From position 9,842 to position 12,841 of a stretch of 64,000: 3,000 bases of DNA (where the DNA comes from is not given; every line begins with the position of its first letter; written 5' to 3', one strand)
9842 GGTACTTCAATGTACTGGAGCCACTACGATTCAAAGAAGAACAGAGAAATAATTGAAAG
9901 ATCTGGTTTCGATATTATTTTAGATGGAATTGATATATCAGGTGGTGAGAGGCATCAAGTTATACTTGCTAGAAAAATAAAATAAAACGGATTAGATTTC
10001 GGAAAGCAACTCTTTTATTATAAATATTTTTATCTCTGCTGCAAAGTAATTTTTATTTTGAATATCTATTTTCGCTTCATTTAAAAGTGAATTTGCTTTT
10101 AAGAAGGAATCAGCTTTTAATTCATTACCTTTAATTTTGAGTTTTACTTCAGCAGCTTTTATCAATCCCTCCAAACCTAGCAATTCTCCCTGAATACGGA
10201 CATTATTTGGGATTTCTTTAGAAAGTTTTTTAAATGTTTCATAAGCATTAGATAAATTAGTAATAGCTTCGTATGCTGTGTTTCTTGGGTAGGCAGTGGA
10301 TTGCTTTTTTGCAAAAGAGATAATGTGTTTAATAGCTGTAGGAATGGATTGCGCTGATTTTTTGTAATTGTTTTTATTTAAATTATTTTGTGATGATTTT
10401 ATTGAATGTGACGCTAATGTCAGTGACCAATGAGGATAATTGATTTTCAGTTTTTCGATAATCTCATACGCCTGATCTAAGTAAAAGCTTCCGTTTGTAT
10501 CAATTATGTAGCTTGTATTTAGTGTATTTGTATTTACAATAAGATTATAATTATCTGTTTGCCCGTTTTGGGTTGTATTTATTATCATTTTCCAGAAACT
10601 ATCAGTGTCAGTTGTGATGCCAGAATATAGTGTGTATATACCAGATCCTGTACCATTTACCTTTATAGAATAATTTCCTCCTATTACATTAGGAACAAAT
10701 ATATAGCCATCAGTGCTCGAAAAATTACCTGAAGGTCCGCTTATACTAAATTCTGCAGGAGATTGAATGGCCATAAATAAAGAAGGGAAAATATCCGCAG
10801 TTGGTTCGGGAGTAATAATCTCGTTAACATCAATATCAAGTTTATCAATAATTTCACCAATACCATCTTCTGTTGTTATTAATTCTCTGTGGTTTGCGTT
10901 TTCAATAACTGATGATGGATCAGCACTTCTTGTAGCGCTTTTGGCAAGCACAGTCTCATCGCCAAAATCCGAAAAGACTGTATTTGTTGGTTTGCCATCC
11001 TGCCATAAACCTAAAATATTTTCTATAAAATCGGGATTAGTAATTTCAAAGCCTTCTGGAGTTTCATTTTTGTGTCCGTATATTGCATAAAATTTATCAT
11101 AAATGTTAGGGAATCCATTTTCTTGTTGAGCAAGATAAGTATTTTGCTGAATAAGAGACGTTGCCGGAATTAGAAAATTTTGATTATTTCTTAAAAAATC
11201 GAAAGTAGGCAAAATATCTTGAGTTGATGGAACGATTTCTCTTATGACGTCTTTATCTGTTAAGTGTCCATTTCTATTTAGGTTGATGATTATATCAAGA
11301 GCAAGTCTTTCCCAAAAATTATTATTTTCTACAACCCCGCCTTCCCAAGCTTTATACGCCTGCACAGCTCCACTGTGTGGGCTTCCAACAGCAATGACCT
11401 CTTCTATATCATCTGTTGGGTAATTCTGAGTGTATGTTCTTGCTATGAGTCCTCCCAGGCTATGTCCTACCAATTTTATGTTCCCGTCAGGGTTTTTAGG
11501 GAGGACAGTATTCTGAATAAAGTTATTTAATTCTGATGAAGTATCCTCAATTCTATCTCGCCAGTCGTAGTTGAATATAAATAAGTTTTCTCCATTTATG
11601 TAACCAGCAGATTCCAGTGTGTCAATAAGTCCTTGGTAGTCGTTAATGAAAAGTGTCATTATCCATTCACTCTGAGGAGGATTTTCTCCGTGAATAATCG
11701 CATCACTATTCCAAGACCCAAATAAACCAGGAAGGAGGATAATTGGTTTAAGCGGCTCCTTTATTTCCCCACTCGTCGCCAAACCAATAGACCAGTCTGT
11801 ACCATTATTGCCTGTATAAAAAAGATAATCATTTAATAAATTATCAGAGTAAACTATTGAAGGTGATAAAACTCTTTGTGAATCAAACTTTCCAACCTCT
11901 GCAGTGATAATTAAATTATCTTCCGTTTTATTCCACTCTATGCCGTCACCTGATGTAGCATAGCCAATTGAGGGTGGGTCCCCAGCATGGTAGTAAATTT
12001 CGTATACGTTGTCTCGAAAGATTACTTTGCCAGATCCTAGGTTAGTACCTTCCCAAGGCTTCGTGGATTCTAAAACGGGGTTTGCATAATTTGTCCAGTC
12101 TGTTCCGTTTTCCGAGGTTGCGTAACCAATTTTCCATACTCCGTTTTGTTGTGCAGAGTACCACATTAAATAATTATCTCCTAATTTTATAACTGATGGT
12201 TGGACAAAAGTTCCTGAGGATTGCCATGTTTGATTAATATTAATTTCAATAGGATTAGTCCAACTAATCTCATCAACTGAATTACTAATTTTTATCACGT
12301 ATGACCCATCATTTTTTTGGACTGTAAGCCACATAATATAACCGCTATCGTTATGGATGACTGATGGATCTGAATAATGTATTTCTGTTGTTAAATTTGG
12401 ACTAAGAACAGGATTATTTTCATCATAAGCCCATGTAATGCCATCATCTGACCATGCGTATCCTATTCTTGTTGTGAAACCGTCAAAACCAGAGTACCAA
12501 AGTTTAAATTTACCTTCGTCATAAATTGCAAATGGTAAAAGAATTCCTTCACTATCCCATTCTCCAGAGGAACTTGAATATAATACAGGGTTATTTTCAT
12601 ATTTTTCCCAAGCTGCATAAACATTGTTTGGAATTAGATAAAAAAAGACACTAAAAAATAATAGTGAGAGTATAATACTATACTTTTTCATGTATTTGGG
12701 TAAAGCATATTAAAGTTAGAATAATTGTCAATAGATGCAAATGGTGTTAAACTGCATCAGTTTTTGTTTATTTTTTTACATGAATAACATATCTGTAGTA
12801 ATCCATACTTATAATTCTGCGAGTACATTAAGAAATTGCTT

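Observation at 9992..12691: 899-aa secreted fusion of a BNR/Asp-box beta-propeller, a lipase-type alpha/beta hydrolase and a C-terminal beta-rich domain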

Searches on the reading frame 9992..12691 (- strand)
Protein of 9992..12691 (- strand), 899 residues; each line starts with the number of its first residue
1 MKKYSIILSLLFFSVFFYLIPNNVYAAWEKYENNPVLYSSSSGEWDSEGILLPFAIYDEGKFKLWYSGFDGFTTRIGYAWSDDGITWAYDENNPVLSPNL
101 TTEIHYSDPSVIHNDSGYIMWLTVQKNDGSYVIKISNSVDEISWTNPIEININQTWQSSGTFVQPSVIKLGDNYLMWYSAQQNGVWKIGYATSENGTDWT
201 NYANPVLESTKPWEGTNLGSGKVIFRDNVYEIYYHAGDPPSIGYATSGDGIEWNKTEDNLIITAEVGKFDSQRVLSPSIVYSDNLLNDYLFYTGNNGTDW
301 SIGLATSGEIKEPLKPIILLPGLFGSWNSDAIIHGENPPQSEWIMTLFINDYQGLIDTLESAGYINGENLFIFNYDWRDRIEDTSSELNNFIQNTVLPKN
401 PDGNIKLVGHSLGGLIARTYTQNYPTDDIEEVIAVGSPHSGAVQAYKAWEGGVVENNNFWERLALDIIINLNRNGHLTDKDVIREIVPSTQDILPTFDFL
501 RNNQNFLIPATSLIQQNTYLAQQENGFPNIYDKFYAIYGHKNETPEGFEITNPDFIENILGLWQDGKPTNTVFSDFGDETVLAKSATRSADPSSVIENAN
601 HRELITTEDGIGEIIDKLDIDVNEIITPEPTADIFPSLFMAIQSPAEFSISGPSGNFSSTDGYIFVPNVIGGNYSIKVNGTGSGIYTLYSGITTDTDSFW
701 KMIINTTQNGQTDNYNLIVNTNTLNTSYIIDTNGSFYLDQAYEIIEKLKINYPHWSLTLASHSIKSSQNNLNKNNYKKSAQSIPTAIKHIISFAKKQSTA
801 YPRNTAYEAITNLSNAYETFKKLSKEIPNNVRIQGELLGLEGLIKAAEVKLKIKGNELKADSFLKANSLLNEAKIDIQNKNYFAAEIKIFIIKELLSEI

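Call 3: search_protein_families(library=pfam, proteins=[window:9992-12691:-], max_evalue=1)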
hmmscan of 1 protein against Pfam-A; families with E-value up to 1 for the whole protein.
window:9992-12691:- (899 aa): 15 families
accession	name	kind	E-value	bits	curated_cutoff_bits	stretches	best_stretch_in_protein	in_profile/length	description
PF02450.21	LCAT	-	3.2e-14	53.4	21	1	352-459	69-182/392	Lecithin:cholesterol acyltransferase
PF04041.19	Glyco_hydro_130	-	2.3e-09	37.1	26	2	73-210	66-204/320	beta-1,4-mannooligosaccharide phosphorylase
PF02089.21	Palm_thioest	-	2.6e-08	34.3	26.8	1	386-456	56-120/254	Palmitoyl protein thioesterase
PF00561.26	Abhydrolase_1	-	1.1e-07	32.2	25.8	1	316-445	2-112/245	alpha/beta hydrolase fold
PF00251.26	Glyco_hydro_32N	-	2e-07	31.3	22.1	1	43-149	62-174/307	Glycosyl hydrolases family 32 N-terminal domain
PF07819.20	PGAP1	-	2.6e-07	31.1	24.3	1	400-450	88-140/233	PGAP1-like alpha/beta domain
PF12146.15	Hydrolase_4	-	0.00012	21.9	27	1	380-442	54-114/239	Serine aminopeptidase, S33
PF06259.18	Abhydrolase_8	-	0.0002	21.5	20.5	1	379-466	85-168/178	Alpha/beta hydrolase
PF01764.32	Lipase_3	-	0.0014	18.9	22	1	386-443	47-108/140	Lipase (class 3)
PF24096.1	DUF7379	-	0.003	18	33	1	372-446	38-119/191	Domain of unknown function (DUF7379)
PF00756.26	Esterase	-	0.003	17.8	22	1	375-426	92-138/251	Putative esterase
PF10230.15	LIDHydrolase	-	0.0031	17.7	27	1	378-433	62-114/262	Lipid-droplet associated hydrolase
PF12205.13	GIT1_C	-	0.031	15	25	1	765-824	20-75/110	G protein-coupled receptor kinase-interacting protein 1 C term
PF05057.20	DUF676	-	0.053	13.5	20.3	1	399-442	73-128/217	Putative serine esterase (DUF676)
PF01083.28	Cutinase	-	0.23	11.8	25.9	1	381-440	58-119/173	Cutinase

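Call 4: search_protein_families(library=ncbifam, proteins=[window:9992-12691:-], max_evalue=1)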
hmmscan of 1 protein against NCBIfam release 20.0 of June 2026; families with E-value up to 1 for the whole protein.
window:9992-12691:- (899 aa): 6 families
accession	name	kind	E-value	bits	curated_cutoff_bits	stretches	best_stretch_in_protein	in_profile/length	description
NF052550.1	BManbPhaseBMBP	equivalog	7.9e-20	71.4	450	2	30-238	6-216/296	beta-1,2-mannobiose phosphorylase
NF058598.1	BetMansidBT3780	equivalog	3.9e-08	32.8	550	2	153-281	54-195/366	beta-1,2-mannosidase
TIGR01322.1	scrB_fam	subfamily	0.0018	17.1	356.4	1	43-181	79-225/447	sucrose-6-phosphate hydrolase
NF002086.0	PRK00915.1-3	equivalog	0.051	12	532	1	703-802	274-374/516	2-isopropylmalate synthase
TIGR03737.1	PRTRC_B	hypoth_equivalog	0.087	12.2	131.45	1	115-205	18-105/228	PRTRC system protein B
TIGR03695.1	menH_SHCHC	equivalog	0.1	12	208.55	1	390-437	58-104/252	2-succinyl-6-hydroxy-2,4-cyclohexadiene-1-carboxylate synthase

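Call 5: search_solved_structures(query=window:9992-12691:-, max_evalue=1, show_alignments=3)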
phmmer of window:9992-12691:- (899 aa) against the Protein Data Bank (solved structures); distinct sequences matched with E-value up to 1: 12.
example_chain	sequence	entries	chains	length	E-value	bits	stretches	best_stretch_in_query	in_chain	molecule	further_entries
9fj8_A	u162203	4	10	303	8.5e-10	40.6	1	31-305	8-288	1,2-beta-oligomannan phosphorylase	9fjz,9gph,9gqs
7fip_A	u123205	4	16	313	7.3e-07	30.9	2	240-300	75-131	Beta-1,2-mannobiose phosphorylase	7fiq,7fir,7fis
3r4y_A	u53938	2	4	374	0.0023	19.3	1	246-296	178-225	Glycosyl hydrolase family 32, N terminal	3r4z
5ta7_A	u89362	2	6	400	0.011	17.1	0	238-281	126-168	Glycoside Hydrolase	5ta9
4opm_A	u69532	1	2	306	0.045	15.1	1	367-427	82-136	Lipase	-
4u6b_A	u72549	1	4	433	0.065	14.5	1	187-285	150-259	Conserved hypothetical lipoprotein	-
7cof_A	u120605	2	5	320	0.071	14.4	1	391-444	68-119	Alpha/beta hydrolase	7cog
8k9q_A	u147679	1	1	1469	0.079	14.2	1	401-464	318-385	GPI inositol-deacylase,fused thermostable green fluorescent protein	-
1ys1_X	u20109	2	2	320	0.085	14.1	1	390-443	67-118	Lipase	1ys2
1hqd_A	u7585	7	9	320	0.09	14.1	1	390-443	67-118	LIPASE | TRIACYL-GLYCEROL-HYDROLASE | TRIACYL-GLYCEROL HYDROLASE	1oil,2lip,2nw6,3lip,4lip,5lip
3r67_A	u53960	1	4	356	0.26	12.5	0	42-98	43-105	putative Glycosidase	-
8xy5_A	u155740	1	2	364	0.45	11.7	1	385-443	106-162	Alpha/beta hydrolase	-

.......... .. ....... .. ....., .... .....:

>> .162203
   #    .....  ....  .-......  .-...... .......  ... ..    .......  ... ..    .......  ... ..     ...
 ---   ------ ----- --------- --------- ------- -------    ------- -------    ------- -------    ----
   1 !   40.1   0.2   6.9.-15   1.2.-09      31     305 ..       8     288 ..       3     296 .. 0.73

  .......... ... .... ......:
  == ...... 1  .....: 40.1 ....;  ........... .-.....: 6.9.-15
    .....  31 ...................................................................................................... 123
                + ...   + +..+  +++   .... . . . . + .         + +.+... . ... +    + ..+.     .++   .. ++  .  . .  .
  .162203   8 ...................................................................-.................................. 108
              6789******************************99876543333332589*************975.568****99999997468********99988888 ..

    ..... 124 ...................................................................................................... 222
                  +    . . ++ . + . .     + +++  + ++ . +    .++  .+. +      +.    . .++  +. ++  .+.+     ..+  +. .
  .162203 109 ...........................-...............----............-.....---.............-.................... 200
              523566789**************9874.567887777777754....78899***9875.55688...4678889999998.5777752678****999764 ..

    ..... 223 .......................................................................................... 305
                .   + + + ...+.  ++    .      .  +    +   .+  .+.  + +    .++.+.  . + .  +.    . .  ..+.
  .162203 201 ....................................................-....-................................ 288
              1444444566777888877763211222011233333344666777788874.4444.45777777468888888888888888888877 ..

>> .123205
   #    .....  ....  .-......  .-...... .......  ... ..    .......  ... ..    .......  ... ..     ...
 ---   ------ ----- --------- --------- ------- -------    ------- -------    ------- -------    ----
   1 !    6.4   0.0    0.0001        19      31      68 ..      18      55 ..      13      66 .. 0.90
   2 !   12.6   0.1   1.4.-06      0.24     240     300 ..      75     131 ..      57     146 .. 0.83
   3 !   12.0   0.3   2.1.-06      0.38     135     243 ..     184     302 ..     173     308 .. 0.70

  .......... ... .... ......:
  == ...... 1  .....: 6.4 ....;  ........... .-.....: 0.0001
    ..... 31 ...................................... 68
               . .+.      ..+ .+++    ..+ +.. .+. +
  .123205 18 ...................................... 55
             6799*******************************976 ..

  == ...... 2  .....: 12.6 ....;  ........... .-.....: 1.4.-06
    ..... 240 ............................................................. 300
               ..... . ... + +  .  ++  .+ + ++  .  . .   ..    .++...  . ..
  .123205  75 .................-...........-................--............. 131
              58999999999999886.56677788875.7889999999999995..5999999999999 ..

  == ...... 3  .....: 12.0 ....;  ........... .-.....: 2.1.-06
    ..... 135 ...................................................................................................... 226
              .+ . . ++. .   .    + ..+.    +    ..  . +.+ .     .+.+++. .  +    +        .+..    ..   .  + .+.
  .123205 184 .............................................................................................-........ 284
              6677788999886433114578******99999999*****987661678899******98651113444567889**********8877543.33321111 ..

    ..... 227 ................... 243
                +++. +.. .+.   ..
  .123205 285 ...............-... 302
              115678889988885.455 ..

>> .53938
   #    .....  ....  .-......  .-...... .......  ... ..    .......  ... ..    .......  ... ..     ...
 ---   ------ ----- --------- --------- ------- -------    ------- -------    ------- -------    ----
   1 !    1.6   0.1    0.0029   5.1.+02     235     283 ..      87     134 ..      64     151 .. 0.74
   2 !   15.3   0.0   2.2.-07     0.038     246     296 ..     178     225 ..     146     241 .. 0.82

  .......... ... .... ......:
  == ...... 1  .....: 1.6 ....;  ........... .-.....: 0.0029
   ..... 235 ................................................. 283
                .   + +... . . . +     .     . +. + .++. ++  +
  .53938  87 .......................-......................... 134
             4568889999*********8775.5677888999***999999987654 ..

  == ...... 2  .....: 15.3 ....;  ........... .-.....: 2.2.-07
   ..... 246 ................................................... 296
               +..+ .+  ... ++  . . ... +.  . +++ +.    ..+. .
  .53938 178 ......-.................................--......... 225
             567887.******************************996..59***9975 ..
